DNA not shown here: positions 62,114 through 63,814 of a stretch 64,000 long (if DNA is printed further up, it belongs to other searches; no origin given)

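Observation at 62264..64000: Tandem, translationally coupled radical SAM genes at the window edge: the locus continues with more radical chemistry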

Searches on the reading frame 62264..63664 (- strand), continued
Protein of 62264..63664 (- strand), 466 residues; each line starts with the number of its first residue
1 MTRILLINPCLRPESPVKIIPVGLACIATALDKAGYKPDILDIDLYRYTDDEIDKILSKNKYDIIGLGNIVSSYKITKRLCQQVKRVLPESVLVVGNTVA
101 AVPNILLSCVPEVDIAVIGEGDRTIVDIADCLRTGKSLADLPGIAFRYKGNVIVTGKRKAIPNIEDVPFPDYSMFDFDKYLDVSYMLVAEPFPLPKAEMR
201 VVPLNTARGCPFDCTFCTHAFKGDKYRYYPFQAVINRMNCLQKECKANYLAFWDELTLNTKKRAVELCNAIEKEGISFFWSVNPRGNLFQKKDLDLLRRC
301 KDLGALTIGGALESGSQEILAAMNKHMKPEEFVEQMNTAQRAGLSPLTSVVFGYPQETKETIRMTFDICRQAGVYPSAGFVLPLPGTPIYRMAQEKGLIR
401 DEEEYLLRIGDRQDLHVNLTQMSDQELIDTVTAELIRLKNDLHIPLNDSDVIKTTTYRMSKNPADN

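Call 48: find_related_loci(query=A2, collection=metagenome_contigs, flank=10000)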
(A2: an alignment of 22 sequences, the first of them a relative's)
Query A2 (455 aa) in metagenome_contigs; peptide patterns used: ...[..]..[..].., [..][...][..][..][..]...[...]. (x = any residue, [..] = any of these).
215 stretches matched a pattern; 19 encode a relative of the query (tblastn E <= 1e-3); 19 distinct loci.
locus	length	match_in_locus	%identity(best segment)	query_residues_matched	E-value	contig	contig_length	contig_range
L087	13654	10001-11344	60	1-446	0e+0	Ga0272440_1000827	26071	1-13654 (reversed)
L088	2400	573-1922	59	1-446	0e+0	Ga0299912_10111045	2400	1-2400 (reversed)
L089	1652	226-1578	54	2-449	0e+0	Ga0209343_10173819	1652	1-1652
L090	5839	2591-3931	56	2-446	6e-173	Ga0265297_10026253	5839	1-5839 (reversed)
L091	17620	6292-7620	53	1-448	1e-161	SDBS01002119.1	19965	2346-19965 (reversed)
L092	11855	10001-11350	45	2-446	5e-128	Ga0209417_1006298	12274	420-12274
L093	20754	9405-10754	44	2-446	3e-127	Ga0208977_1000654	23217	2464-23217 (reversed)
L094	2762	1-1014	52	116-451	2e-130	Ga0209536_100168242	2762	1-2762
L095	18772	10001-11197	39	1-411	2e-97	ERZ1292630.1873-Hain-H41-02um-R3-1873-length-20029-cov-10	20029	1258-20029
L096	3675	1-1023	42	93-435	1e-95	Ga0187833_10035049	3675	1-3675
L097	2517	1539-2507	39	2-327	3e-81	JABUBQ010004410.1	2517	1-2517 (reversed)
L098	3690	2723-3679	39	1-331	2e-78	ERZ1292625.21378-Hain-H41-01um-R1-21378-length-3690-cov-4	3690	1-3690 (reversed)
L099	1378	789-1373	51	2-238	8e-82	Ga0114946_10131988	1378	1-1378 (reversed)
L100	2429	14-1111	37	60-435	7e-78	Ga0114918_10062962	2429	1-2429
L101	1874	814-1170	46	2-119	4e-30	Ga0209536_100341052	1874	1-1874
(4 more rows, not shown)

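Call 65: predict_structure(alignment_id=A1)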
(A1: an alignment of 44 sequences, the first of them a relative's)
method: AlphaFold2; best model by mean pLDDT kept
length: 466 residues; sequences in the alignment: 44
mean_pLDDT: 90.6   pTM: 0.88
mean pLDDT of the five models: 90.6, 88.7, 87.7, 86.6, 79.8
residues with pLDDT >= 90: 343; 70-90: 97; 50-70: 11; < 50: 15
segments of 3 or more residues with pLDDT < 50: 454-466
pLDDT, mean of each block of 10 residues (from residue 1): 93 86 94 97 96 97 93 90 98 83 88 92 95 94 92 92 93 94 91 94 92 83 89 97 96 90 98 97 94 99 96 93 91 98 96 94 98 92 87 90 87 65 91 96 90 49 38
secondary structure, 60 per line:
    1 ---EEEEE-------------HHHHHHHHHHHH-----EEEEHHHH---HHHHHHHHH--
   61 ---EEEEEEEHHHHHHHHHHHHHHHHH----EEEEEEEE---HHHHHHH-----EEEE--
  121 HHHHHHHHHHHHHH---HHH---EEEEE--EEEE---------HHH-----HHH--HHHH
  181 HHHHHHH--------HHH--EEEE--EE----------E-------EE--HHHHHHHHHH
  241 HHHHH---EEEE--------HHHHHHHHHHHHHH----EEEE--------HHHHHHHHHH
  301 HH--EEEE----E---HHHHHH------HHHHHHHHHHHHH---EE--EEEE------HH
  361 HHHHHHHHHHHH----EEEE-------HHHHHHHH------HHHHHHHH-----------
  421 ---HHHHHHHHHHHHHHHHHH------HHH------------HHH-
elements in order: E4-8 H22-33 E39-42 H43-46 H50-58 E64-70 H71-87 E92-99 H103-109 E115-118 H121-134 E144-148 E151-154 H177-187 E201-204 H231-245 E249-252 H261-274 E279-282 H291-302 E305-308 H317-322 H329-341 E349-352 H359-372 E377-380 H388-395 H402-409 H424-441

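Call 69: fold_search(model_id=the predicted structure, library=pdb)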
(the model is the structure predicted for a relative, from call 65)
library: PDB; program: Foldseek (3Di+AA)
matches with E <= 10: 1713; with E <= 0.001: 84
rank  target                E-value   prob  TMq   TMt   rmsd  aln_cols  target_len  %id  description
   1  6wte_A                1.8e-21  1.00  0.68  0.57   9.2       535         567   15  Structure of radical S-adenosylmethionine methyltransferase, TsrM, from Kitasatospora setae with cobalamin and [4Fe-4S (released 2020-12-23)
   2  6wtf_A                2.9e-21  1.00  0.65  0.56   7.8       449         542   16  Structure of radical S-adenosylmethionine methyltransferase, TsrM, from Kitasatospora setae with tryptophan substrate  (released 2020-12-23)
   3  6wtf_B                5.8e-21  1.00  0.66  0.58   8.9       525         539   15  Structure of radical S-adenosylmethionine methyltransferase, TsrM, from Kitasatospora setae with tryptophan substrate  (released 2020-12-23)
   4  9ccb                  1.2e-20  1.00  0.67  0.74   4.9       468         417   18  X-ray crystal structure of methyl-coenzyme M reductase glutamine methylase (MgmA) from Methanothermobacter marburgensis  (released 2025-01-01)
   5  6wte_B                1.5e-20  1.00  0.64  0.57   8.3       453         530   16  Structure of radical S-adenosylmethionine methyltransferase, TsrM, from Kitasatospora setae with cobalamin and [4Fe-4S (released 2020-12-23)
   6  5ul4                  1.0e-19  1.00  0.64  0.43  15.4       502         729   18  Structure of Cobalamin-dependent S-adenosylmethionine radical enzyme OxsB with aqua-cobalamin and S-adenosylmethionine b (released 2017-04-19)
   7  6fd2_B                3.5e-19  1.00  0.70  0.71   4.3       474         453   17  Radical SAM 1,2-diol dehydratase AprD4 in complex with its substrate paromamine (released 2018-01-17)
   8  5ul2                  8.0e-19  1.00  0.67  0.45   6.2       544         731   15  Structure of Apo, SeMet-labeled Cobalamin-dependent S-adenosylmethionine radical enzyme OxsB (released 2017-04-19)
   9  6fd2_A                1.0e-18  1.00  0.69  0.71   4.9       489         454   16  Radical SAM 1,2-diol dehydratase AprD4 in complex with its substrate paromamine (released 2018-01-17)
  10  9n1c                  1.3e-18  1.00  0.72  0.55   5.6       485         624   16  Crystal structure of CysS from Corallococcus sp. CA054B with 5'-deoxyadenosine, methionine, and pantetheinylated 3-ethox (released 2026-01-28)
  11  5ul3                  1.9e-18  1.00  0.64  0.43  15.5       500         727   17  Structure of Cobalamin-dependent S-adenosylmethionine radical enzyme OxsB with aqua-cobalamin bound (released 2017-04-19)
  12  9n1b                  2.2e-18  1.00  0.66  0.51   3.9       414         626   17  Crystal structure of CysS from Corallococcus sp. CA054B with 5'-deoxyadenosine, methionine, and pantetheinylated 3-metho (released 2026-01-28)
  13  9n1d                  2.8e-18  1.00  0.66  0.50   4.0       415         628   17  Crystal structure of CysS from Corallococcus sp. CA054B with 5'-deoxyadenosine and methionine bound (released 2026-01-28)
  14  7kdx_B                2.2e-17  1.00  0.64  0.46   5.2       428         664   15  Crystal structure of Streptomyces tokunonesis TokK with hydroxycobalamin, 5'-deoxyadenosine, and methionine (released 2022-01-12)
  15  7kdx_A                2.9e-17  1.00  0.66  0.48   4.4       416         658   16  Crystal structure of Streptomyces tokunonesis TokK with hydroxycobalamin, 5'-deoxyadenosine, and methionine (released 2022-01-12)
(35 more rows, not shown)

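Call 70: predict_structure(alignment_id=A2)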
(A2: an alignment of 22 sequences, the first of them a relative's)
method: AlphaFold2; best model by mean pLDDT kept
length: 455 residues; sequences in the alignment: 22
mean_pLDDT: 90.5   pTM: 0.89
mean pLDDT of the five models: 90.5, 89.0, 88.7, 87.6, 87.0
residues with pLDDT >= 90: 322; 70-90: 114; 50-70: 15; < 50: 4
segments of 3 or more residues with pLDDT < 50: 452-455
pLDDT, mean of each block of 10 residues (from residue 1): 93 88 91 95 95 96 94 95 95 92 91 93 92 91 93 87 81 90 91 84 59 90 96 94 92 98 96 95 98 94 92 94 97 95 94 98 95 84 91 91 84 86 96 88 73 42
secondary structure, 60 per line:
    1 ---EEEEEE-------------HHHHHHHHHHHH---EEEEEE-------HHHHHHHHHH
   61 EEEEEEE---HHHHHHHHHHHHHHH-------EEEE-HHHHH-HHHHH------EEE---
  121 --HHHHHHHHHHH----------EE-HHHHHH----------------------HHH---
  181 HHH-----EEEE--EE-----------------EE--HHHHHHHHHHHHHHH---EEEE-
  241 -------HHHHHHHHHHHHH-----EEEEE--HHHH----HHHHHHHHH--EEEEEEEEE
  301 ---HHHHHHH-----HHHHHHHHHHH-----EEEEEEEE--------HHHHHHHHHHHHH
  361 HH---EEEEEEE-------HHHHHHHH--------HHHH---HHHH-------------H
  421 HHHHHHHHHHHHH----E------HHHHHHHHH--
elements in order: E4-9 H23-34 E38-43 H51-60 E61-67 H71-85 E93-96 H98-102 H104-108 E115-117 H123-133 H147-152 E189-192 H218-232 E236-239 H248-260 E266-270 H273-276 H281-289 E292-300 H304-310 H316-326 E332-339 H348-362 E366-372 H380-387 H396-399 H403-406 H420-433 H445-453

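Call 74: search_protein_families(library=pfam, proteins=[L095:4454-5134:+, L095:5052-6314:+, L095:6311-7075:+, L095:7072-7686:+, L095:7643-9718:+, L095:9747-9980:+, L095:11372-12571:+, L095:12582-13364:+, L095:14681-15751:+, L095:16354-18285:+], max_evalue=0.001)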
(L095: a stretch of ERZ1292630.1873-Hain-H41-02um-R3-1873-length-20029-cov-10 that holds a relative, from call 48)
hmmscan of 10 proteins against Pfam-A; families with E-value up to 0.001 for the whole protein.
L095:4454-5134:+ (226 aa): 1 family
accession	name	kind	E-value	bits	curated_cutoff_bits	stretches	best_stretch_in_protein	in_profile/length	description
PF03737.21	RraA-like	-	6.9e-43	146.9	24.5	1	28-173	4-152/152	Aldolase/RraA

L095:5052-6314:+ (420 aa): 8 families
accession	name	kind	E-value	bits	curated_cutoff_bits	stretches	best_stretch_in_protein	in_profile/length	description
PF13535.11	ATP-grasp_4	-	2.2e-16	60.3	27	1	162-301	1-155/160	ATP-grasp domain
PF07478.18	Dala_Dala_lig_C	-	3.1e-12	46.9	24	1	136-273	2-150/204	D-ala D-ala ligase C-terminus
PF18603.7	LAL_C2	-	6.4e-12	46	29.4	1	344-417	3-77/78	L-amino acid ligase C-terminal domain 2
PF02222.28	ATP-grasp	-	3.6e-11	43.5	27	1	136-273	3-141/179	ATP-grasp domain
PF01071.24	GARS_A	-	4.8e-10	40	27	1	129-299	3-189/194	Phosphoribosylglycinamide synthetase, ATP-grasp (A) domain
PF02786.22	CPSase_L_D2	-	1.5e-07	31.6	19.8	1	128-212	1-91/211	Carbamoyl-phosphate synthase L chain, ATP binding domain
PF02655.19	ATP-grasp_3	-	3.7e-07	30.8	23.2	1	128-235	3-94/160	ATP-grasp domain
PF08443.16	RimK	-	4.1e-05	23.7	21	1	129-278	4-153/188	RimK-like ATP-grasp domain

L095:6311-7075:+ (254 aa): 1 family
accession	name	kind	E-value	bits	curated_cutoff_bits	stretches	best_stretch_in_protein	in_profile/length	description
PF04909.20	Amidohydro_2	-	7.7e-25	88.7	26.4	1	45-250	65-287/289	Amidohydrolase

L095:7072-7686:+ (204 aa): 7 families
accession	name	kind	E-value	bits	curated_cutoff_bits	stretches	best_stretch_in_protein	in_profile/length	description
PF13649.12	Methyltransf_25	-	4.3e-11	43.8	27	1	53-137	1-91/97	Methyltransferase domain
PF13847.12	Methyltransf_31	-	1e-10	41.9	27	1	49-165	3-123/145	Methyltransferase domain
PF08242.18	Methyltransf_12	-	4.3e-10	40.6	30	1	55-135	2-88/98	Methyltransferase domain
PF08241.18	Methyltransf_11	-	2.2e-07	31.9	21.2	1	55-135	2-83/95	Methyltransferase domain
PF01209.24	Ubie_methyltran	-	0.00011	22.1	20.1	1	46-151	44-152/233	ubiE/COQ5 methyltransferase family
PF03291.22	mRNA_G-N7_MeTrfase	-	0.00022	20.9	26.6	1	51-102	63-113/315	mRNA (guanine-N(7))-methyltransferase domain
PF13489.12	Methyltransf_23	-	0.00096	19.4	27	0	49-122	22-92/164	Methyltransferase domain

L095:7643-9718:+ (691 aa): 2 families
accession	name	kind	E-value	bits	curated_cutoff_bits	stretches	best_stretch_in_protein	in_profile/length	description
PF00682.25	HMGL-like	-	1e-41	143.5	29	1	17-272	2-257/260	HMGL-like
PF07836.16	DmpG_comm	-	2.5e-06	27.4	27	1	286-346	3-63/63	DmpG-like communication domain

L095:9747-9980:+ (77 aa): 0 families

L095:11372-12571:+ (399 aa): 2 families
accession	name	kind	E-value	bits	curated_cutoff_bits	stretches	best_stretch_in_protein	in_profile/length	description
PF00155.27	Aminotran_1_2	-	1.7e-64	218.8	19.7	1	32-377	2-360/361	Aminotransferase class I and II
PF01041.23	DegT_DnrJ_EryC1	-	8.2e-08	32.3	19.8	1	103-202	50-145/360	DegT/DnrJ/EryC1/StrS aminotransferase family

L095:12582-13364:+ (260 aa): 1 family
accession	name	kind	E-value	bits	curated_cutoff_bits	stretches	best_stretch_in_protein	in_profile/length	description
PF02522.19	Antibiotic_NAT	-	6.7e-27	95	25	1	47-237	16-221/232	Aminoglycoside 3-N-acetyltransferase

L095:14681-15751:+ (356 aa): 3 families
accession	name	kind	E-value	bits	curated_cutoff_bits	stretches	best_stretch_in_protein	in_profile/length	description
PF04055.27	Radical_SAM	-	2.4e-17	64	29.5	1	83-216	2-139/166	Radical SAM superfamily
PF13186.11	SPASM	-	1.1e-13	51.6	21.5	1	284-351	1-66/67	Iron-sulfur cluster-binding domain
PF13353.11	Fer4_12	-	0.00089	20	22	0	85-190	12-117/137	4Fe-4S single cluster domain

L095:16354-18285:+ (643 aa): 0 families

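Call 75: search_protein_families(library=pfam, proteins=[L093:457-2349:-, L093:4505-5488:+, L093:5485-7020:+, L093:7013-8245:+, L093:8278-9060:+, L093:9064-9306:+, L093:10799-11080:+, L093:11817-13259:-, L093:15885-17114:-, L093:17880-19169:-], max_evalue=0.001)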
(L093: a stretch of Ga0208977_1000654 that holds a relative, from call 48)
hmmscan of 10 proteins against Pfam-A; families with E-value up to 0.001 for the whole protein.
L093:457-2349:- (630 aa): 3 families
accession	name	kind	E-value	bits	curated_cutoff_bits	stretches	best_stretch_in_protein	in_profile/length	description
PF04055.27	Radical_SAM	-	8.5e-14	52.5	29.5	1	193-353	1-164/166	Radical SAM superfamily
PF02310.24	B12-binding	-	1.6e-10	41.3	32.1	1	31-131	21-120/121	B12 binding domain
PF19864.5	Radical_SAM_N2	-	0.00058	19.8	29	0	93-138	85-128/151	Radical SAM proteins, N-terminal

L093:4505-5488:+ (327 aa): 0 families

L093:5485-7020:+ (511 aa): 2 families
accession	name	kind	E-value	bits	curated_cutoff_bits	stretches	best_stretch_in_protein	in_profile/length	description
PF00501.34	AMP-binding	-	2.3e-40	139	29.9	1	16-375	5-384/384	AMP-binding enzyme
PF13193.12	AMP-binding_C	-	1.3e-08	36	24.5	1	425-500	1-76/76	AMP-binding enzyme C-terminal domain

L093:7013-8245:+ (410 aa): 2 families
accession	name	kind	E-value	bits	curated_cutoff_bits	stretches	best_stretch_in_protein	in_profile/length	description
PF00155.27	Aminotran_1_2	-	1e-54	186.6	19.7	1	69-379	37-358/361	Aminotransferase class I and II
PF01053.26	Cys_Met_Meta_PP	-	0.00025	20.2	27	0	103-208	73-177/381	Cys/Met metabolism PLP-dependent enzyme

L093:8278-9060:+ (260 aa): 1 family
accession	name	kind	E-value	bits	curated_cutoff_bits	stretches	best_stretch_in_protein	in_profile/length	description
PF02522.19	Antibiotic_NAT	-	5.9e-19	69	25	1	46-235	17-223/232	Aminoglycoside 3-N-acetyltransferase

L093:9064-9306:+ (80 aa): 1 family
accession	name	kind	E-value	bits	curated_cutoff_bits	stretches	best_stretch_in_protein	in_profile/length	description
PF00550.31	PP-binding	-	6.6e-08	33.1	20.8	1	8-61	3-55/67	Phosphopantetheine attachment site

L093:10799-11080:+ (93 aa): 0 families

L093:11817-13259:- (480 aa): 0 families

L093:15885-17114:- (409 aa): 5 families
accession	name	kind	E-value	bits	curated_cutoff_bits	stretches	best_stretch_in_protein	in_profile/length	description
PF13535.11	ATP-grasp_4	-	6e-17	62.1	27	1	139-284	3-155/160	ATP-grasp domain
PF07478.18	Dala_Dala_lig_C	-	1e-08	35.4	24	1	117-278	15-172/204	D-ala D-ala ligase C-terminus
PF02655.19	ATP-grasp_3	-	4.5e-07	30.5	23.2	1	130-269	23-145/160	ATP-grasp domain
PF01071.24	GARS_A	-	5.8e-06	26.7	27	1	103-201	6-102/194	Phosphoribosylglycinamide synthetase, ATP-grasp (A) domain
PF02786.22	CPSase_L_D2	-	8.3e-06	25.9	19.8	1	138-283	38-181/211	Carbamoyl-phosphate synthase L chain, ATP binding domain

L093:17880-19169:- (429 aa): 1 family
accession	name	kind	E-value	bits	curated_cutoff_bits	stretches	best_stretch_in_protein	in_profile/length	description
PF00202.27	Aminotran_3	-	3.1e-54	184.7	30.5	1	38-335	9-339/403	Aminotransferase class-III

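Call 76: find_encoding_contigs(protein=P0124, flank=10000, max_places=4)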
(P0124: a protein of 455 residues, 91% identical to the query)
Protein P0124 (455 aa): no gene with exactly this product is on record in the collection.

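Call 77: fold_search(model_id=the predicted structure, library=pdb)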
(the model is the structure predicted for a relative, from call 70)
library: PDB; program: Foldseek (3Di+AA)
matches with E <= 10: 1647; with E <= 0.001: 112
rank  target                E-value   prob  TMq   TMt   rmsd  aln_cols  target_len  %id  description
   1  6wte_A                1.5e-20  1.00  0.71  0.58   7.1       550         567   14  Structure of radical S-adenosylmethionine methyltransferase, TsrM, from Kitasatospora setae with cobalamin and [4Fe-4S (released 2020-12-23)
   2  6wtf_A                2.8e-20  1.00  0.69  0.59   6.6       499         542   16  Structure of radical S-adenosylmethionine methyltransferase, TsrM, from Kitasatospora setae with tryptophan substrate  (released 2020-12-23)
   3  6wte_B                3.7e-20  1.00  0.68  0.59   6.2       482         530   16  Structure of radical S-adenosylmethionine methyltransferase, TsrM, from Kitasatospora setae with cobalamin and [4Fe-4S (released 2020-12-23)
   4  6wtf_B                5.3e-20  1.00  0.71  0.62   6.3       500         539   16  Structure of radical S-adenosylmethionine methyltransferase, TsrM, from Kitasatospora setae with tryptophan substrate  (released 2020-12-23)
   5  6fd2_B                1.9e-19  1.00  0.67  0.67   7.9       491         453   15  Radical SAM 1,2-diol dehydratase AprD4 in complex with its substrate paromamine (released 2018-01-17)
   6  6fd2_A                3.5e-19  1.00  0.69  0.69   7.5       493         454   16  Radical SAM 1,2-diol dehydratase AprD4 in complex with its substrate paromamine (released 2018-01-17)
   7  9ccb                  2.1e-16  1.00  0.63  0.69   8.1       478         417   17  X-ray crystal structure of methyl-coenzyme M reductase glutamine methylase (MgmA) from Methanothermobacter marburgensis  (released 2025-01-01)
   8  5ul2                  4.7e-16  1.00  0.64  0.41  13.5       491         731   18  Structure of Apo, SeMet-labeled Cobalamin-dependent S-adenosylmethionine radical enzyme OxsB (released 2017-04-19)
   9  5ul4                  9.8e-15  1.00  0.63  0.41  13.3       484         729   17  Structure of Cobalamin-dependent S-adenosylmethionine radical enzyme OxsB with aqua-cobalamin and S-adenosylmethionine b (released 2017-04-19)
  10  5ul3                  2.0e-14  1.00  0.63  0.41  11.6       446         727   17  Structure of Cobalamin-dependent S-adenosylmethionine radical enzyme OxsB with aqua-cobalamin bound (released 2017-04-19)
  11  9n1c                  2.1e-13  1.00  0.66  0.50   5.5       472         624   13  Crystal structure of CysS from Corallococcus sp. CA054B with 5'-deoxyadenosine, methionine, and pantetheinylated 3-ethox (released 2026-01-28)
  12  7kdx_A                2.1e-13  1.00  0.59  0.42   4.7       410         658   17  Crystal structure of Streptomyces tokunonesis TokK with hydroxycobalamin, 5'-deoxyadenosine, and methionine (released 2022-01-12)
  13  9n1d                  3.3e-13  1.00  0.62  0.47   5.7       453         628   14  Crystal structure of CysS from Corallococcus sp. CA054B with 5'-deoxyadenosine and methionine bound (released 2026-01-28)
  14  7kdy_A                3.7e-13  1.00  0.65  0.47   6.5       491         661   16  Crystal structure of Streptomyces tokunonesis TokK with hydroxycobalamin, 5'-deoxyadenosine, methionine, and (2R)-pant (released 2022-01-12)
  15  9n1b                  4.4e-13  1.00  0.61  0.46   6.1       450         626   13  Crystal structure of CysS from Corallococcus sp. CA054B with 5'-deoxyadenosine, methionine, and pantetheinylated 3-metho (released 2026-01-28)
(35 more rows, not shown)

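Call 84: find_encoding_contigs(protein=P0128, flank=10000, max_places=2)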
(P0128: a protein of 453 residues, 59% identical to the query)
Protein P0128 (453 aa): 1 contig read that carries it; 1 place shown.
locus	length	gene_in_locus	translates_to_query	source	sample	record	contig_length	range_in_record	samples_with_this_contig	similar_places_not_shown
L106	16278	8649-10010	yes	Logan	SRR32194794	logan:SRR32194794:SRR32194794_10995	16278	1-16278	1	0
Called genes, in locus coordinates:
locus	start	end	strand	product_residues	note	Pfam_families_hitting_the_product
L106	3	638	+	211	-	?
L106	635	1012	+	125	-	PF01648:ACPS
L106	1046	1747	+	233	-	PF03737:RraA-like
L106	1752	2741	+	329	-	PF26233:NicX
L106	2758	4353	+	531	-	PF00501:AMP-binding, PF13193:AMP-binding_C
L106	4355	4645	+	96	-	PF00550:PP-binding (weak)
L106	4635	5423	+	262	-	PF02522:Antibiotic_NAT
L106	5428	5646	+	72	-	-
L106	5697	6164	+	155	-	-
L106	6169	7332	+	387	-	PF00155:Aminotran_1_2, PF01041:DegT_DnrJ_EryC1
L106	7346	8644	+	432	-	PF16254:DUF4910, PF09940:DUF2172, PF16221:HTH_47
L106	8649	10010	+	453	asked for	PF02310:B12-binding, PF04055:Radical_SAM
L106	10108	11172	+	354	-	PF03102:NeuB, PF08666:SAF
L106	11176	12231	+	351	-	PF02698:DUF218, PF13302:Acetyltransf_3, PF13523:Acetyltransf_8 (weak), PF00583:Acetyltransf_1 (weak)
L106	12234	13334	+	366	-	PF01636:APH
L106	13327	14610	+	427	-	PF00202:Aminotran_3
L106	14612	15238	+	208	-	PF00702:Hydrolase, PF13419:HAD_2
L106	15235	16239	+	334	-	PF01408:GFO_IDH_MocA, PF03807:F420_oxidored (weak), PF22725:GFO_IDH_MocA_C3, PF02894:GFO_IDH_MocA_C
